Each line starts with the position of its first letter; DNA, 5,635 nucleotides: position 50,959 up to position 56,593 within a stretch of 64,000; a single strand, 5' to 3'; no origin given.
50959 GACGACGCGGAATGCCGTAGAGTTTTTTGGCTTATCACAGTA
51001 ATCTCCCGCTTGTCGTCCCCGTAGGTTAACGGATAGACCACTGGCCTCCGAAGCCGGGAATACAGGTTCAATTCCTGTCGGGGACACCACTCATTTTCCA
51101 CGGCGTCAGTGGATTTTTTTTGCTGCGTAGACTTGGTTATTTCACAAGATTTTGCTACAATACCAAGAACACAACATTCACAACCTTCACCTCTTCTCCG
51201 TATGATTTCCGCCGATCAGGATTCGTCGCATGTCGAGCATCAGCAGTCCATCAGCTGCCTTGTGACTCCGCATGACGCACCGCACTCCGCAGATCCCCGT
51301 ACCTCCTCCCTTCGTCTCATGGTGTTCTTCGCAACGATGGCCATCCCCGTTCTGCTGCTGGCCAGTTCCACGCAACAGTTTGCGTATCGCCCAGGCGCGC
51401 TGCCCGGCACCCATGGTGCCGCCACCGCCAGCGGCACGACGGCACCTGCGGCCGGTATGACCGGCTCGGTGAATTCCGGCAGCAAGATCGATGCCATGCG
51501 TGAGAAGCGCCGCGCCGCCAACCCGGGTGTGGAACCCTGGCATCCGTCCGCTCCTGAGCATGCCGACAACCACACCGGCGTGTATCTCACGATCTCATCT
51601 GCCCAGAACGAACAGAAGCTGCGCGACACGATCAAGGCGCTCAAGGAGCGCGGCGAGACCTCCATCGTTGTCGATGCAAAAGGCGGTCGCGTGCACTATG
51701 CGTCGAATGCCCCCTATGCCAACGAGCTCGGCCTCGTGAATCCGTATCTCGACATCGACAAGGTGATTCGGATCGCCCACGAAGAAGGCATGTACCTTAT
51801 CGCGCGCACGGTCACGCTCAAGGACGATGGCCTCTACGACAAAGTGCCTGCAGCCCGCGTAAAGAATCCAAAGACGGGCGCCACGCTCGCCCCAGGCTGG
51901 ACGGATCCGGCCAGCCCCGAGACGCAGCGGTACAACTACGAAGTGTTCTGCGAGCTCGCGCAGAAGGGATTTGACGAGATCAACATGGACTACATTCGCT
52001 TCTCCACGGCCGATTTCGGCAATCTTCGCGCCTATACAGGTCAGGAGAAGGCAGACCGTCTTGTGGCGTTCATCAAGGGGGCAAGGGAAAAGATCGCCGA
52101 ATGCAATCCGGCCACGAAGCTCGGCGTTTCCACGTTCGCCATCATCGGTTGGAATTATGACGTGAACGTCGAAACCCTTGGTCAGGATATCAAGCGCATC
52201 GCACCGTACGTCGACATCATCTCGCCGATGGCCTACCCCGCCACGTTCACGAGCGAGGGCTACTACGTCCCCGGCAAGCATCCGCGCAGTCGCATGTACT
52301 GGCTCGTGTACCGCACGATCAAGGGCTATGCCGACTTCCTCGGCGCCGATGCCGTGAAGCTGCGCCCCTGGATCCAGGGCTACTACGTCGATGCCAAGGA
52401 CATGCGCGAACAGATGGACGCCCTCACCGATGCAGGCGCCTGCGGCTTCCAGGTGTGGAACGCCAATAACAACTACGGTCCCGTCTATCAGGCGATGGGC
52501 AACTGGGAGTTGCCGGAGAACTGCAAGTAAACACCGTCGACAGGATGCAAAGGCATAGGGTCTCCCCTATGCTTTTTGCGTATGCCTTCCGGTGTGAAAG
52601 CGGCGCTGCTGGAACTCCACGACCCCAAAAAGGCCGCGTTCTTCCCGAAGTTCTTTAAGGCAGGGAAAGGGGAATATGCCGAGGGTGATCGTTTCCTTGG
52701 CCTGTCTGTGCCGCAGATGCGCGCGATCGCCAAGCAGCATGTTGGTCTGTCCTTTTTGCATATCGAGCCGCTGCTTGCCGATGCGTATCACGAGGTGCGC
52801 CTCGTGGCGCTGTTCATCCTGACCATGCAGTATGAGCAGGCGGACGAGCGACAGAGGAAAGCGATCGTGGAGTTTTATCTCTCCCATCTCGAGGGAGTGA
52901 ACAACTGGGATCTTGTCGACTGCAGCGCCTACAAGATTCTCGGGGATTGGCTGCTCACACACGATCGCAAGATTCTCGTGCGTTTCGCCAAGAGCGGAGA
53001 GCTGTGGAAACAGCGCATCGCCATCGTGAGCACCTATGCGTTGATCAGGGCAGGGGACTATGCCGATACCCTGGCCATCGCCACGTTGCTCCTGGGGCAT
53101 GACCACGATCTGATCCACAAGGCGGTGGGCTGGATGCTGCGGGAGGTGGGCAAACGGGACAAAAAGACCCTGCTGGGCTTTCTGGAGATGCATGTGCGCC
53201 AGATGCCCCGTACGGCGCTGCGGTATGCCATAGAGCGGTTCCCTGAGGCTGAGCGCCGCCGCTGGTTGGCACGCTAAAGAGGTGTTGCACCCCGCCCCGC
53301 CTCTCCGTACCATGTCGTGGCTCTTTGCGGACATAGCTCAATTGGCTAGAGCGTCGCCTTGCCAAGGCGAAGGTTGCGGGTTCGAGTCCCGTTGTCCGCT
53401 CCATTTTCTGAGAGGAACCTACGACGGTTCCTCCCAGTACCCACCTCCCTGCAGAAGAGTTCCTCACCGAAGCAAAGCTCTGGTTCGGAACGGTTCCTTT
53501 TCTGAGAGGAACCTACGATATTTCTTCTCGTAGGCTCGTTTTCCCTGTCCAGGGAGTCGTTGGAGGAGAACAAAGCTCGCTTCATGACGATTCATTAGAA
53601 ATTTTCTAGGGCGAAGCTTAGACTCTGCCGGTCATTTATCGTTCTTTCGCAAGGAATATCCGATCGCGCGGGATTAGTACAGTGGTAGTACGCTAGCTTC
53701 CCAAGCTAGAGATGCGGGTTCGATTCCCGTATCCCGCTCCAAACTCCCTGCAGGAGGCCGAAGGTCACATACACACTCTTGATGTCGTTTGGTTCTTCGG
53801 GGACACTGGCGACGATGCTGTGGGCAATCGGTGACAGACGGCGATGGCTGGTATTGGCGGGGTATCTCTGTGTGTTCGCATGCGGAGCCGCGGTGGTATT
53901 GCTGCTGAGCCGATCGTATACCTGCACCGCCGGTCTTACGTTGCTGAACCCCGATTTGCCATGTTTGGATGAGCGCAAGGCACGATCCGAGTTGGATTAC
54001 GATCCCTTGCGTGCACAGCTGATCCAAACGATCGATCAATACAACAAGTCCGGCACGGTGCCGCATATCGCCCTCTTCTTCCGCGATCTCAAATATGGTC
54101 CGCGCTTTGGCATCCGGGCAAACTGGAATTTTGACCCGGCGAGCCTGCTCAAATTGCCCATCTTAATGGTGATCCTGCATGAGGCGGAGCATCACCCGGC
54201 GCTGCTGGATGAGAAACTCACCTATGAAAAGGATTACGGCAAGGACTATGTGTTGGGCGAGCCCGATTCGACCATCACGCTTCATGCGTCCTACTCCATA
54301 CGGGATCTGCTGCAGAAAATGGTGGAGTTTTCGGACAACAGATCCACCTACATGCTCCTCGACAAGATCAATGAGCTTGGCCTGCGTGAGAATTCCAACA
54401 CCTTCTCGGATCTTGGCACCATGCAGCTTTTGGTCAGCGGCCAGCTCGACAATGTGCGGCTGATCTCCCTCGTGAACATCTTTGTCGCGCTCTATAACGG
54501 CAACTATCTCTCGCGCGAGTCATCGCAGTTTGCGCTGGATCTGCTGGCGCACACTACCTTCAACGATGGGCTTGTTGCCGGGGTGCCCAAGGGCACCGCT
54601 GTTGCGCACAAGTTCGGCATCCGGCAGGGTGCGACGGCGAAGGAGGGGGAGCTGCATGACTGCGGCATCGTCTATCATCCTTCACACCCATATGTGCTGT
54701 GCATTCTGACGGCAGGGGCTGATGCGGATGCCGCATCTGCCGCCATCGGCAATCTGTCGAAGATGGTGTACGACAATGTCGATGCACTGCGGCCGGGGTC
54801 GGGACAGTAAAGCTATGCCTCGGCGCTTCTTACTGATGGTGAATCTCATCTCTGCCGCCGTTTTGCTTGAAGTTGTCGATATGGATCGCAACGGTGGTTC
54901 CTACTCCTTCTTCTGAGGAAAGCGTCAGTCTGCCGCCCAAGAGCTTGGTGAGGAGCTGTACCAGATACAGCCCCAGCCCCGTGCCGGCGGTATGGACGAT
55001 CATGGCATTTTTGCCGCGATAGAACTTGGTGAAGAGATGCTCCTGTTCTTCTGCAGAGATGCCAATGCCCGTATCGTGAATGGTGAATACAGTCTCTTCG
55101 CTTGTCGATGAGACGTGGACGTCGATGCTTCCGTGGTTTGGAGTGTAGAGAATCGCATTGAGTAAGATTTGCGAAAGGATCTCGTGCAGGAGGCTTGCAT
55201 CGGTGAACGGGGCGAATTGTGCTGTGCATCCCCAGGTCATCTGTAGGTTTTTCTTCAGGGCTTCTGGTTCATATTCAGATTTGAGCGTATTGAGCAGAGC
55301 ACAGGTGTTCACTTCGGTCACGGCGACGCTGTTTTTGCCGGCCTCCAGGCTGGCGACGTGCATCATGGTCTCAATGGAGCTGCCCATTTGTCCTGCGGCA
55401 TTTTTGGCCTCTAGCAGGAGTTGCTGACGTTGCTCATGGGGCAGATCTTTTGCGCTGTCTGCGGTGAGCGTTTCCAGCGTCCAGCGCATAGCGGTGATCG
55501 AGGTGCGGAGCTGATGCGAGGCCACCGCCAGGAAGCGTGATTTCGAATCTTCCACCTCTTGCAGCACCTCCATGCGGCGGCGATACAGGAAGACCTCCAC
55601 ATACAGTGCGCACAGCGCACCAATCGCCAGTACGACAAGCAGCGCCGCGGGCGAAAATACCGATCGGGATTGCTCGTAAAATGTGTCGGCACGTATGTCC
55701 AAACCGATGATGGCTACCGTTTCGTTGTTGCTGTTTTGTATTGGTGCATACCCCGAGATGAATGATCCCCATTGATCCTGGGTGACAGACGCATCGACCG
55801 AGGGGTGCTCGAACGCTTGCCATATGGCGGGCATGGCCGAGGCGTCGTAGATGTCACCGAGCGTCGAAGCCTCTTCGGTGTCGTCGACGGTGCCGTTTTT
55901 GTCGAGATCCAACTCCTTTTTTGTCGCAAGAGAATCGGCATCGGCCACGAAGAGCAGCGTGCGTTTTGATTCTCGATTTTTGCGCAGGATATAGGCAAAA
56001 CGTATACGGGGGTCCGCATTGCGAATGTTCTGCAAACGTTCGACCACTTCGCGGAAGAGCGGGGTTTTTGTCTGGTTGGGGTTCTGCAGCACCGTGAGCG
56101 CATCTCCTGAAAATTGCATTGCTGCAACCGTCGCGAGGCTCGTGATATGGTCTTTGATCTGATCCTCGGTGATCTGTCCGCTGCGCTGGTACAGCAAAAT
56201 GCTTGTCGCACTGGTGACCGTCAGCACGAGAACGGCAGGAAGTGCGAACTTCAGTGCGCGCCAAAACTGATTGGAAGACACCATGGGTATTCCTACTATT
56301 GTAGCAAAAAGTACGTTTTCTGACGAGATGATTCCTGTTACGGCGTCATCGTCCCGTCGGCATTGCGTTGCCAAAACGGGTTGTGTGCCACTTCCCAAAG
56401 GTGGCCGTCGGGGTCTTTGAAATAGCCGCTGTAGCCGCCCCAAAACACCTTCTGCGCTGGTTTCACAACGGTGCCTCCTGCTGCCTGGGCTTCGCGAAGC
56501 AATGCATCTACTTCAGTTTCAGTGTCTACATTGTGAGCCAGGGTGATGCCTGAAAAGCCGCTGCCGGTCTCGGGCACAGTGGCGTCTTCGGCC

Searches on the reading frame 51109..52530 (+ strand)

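Call 76: search_protein_families(library=pfam, proteins=[window:51109-52530:+], max_evalue=0.0001)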
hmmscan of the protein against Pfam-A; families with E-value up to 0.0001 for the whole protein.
window:51109-52530:+ (473 aa): 1 family
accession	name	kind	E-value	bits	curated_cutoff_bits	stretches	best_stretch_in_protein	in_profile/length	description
PF13200.12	DUF4015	-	2.8e-58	197.9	27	1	157-456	1-313/313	Putative glycosyl hydrolase domain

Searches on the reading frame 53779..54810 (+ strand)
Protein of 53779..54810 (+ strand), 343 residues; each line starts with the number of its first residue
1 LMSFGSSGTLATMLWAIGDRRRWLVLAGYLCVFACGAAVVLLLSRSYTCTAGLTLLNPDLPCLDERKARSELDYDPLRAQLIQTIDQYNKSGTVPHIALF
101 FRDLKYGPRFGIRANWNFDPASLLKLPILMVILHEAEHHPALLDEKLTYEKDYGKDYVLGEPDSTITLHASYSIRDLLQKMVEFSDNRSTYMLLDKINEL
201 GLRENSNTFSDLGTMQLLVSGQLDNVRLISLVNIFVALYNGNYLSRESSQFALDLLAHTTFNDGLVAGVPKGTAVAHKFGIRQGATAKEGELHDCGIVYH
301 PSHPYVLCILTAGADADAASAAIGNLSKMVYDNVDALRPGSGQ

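Call 76: search_protein_families(library=pfam, proteins=[window:53779-54810:+], max_evalue=0.0001)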
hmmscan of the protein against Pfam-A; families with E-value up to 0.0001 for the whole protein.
window:53779-54810:+ (343 aa): 1 family
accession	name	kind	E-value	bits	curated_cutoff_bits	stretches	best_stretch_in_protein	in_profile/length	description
PF13354.11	Beta-lactamase2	-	4.7e-34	118.1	22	1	99-311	2-214/214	Beta-lactamase enzyme family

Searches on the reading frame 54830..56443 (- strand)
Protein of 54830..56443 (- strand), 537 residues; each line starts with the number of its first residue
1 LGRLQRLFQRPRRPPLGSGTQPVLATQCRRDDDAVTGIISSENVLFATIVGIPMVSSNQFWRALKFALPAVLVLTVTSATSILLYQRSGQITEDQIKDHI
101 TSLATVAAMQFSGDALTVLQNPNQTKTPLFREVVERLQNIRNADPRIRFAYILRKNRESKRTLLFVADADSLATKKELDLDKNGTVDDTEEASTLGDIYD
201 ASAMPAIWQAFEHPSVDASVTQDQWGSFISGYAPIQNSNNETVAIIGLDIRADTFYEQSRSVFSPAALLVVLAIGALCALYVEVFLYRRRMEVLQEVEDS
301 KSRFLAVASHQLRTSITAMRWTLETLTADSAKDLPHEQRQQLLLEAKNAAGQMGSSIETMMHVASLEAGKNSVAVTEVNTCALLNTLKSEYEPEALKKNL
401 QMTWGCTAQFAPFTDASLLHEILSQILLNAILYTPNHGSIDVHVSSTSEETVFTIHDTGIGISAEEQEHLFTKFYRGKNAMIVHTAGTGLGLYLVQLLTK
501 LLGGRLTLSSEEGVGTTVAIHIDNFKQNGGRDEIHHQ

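Call 76: search_protein_families(library=pfam, proteins=[window:54830-56443:-], max_evalue=0.0001)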
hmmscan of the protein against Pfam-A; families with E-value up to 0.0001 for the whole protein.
window:54830-56443:- (537 aa): 2 families
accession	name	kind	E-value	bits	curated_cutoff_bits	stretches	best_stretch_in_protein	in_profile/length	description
PF02518.31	HATPase_c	-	3.1e-25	89.2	26.4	1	415-523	2-108/111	Histidine kinase-, DNA gyrase B-, and HSP90-like ATPase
PF00512.31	HisKA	-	7.3e-10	39.2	26.9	1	300-369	1-66/66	His Kinase A (phospho-acceptor) domain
